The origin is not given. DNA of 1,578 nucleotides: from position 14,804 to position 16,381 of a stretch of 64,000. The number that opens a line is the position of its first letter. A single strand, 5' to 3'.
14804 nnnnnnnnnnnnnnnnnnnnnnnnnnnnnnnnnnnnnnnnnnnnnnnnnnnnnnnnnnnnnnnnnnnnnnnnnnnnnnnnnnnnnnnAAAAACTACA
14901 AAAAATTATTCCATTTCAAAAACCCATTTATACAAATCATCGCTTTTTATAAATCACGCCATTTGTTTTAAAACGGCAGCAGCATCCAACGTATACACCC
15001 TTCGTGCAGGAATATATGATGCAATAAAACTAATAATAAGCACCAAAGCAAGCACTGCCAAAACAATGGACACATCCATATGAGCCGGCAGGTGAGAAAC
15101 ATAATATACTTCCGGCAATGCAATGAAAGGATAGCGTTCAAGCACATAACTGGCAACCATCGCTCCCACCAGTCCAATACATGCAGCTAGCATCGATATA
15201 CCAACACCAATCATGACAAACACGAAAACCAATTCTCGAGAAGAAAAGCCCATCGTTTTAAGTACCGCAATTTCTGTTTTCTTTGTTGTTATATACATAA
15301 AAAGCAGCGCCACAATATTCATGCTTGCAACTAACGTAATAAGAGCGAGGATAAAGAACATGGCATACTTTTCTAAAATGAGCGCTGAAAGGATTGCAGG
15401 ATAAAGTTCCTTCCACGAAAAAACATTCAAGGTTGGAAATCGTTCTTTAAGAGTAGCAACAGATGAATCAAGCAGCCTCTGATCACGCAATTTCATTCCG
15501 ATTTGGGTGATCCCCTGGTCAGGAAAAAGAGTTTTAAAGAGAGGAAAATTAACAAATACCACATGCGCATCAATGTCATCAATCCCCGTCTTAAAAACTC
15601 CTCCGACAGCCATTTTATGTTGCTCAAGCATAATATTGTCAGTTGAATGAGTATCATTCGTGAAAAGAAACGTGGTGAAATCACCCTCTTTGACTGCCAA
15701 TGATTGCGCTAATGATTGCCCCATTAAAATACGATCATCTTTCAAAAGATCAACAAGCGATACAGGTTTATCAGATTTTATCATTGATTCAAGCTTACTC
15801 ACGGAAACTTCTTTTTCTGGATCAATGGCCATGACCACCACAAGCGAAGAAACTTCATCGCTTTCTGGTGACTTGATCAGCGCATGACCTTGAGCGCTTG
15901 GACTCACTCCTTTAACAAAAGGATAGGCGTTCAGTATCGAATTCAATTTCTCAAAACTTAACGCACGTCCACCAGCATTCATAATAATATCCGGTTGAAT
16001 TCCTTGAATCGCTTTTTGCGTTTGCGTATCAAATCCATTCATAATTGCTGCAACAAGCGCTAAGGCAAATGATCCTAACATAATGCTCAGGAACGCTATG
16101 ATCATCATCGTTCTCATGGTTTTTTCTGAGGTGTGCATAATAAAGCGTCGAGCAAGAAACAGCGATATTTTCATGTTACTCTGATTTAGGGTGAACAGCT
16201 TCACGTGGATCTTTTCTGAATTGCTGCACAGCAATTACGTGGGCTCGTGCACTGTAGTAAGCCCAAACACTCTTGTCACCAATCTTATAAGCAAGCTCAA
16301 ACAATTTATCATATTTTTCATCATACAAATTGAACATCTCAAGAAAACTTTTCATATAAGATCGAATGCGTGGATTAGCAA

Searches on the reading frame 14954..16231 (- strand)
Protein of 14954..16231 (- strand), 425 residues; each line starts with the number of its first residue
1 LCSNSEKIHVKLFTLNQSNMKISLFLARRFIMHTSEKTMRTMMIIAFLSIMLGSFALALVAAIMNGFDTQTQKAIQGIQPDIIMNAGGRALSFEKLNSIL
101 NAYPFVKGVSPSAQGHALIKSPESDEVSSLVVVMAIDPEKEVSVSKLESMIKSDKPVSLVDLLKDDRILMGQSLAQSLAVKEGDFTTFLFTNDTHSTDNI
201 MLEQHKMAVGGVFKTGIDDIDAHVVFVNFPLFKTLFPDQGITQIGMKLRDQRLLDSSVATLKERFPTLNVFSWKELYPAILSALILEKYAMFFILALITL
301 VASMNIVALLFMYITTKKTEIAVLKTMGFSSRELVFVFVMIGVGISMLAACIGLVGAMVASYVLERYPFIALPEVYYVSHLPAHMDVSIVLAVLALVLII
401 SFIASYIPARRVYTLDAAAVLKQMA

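Call 15: search_protein_families(library=ncbifam, proteins=[window:14954-16231:-], max_evalue=0.00001)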
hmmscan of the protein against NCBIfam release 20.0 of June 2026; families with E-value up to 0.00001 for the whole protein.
window:14954-16231:- (425 aa): 5 families
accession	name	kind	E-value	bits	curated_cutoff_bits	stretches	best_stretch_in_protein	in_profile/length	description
TIGR02212.1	lolCE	equivalog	5.7e-66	223.1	362.45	1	22-422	2-409/411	lipoprotein-releasing ABC transporter permease subunit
NF008357.0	PRK11146.1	exception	1.3e-36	126.3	439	1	19-422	2-412/414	lipoprotein-releasing ABC transporter permease subunit LolE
NF008076.0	PRK10814.1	exception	4.2e-33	114.9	473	1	22-421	5-396/399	lipoprotein-releasing ABC transporter permease subunit LolC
TIGR02213.1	lolE_release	exception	6.3e-33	114.2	540.35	1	22-422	2-409/411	lipoprotein-releasing ABC transporter permease subunit LolE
TIGR03434.1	ADOP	subfamily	2.2e-07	29.4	622.3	1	289-423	272-401/803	ADOP family duplicated permease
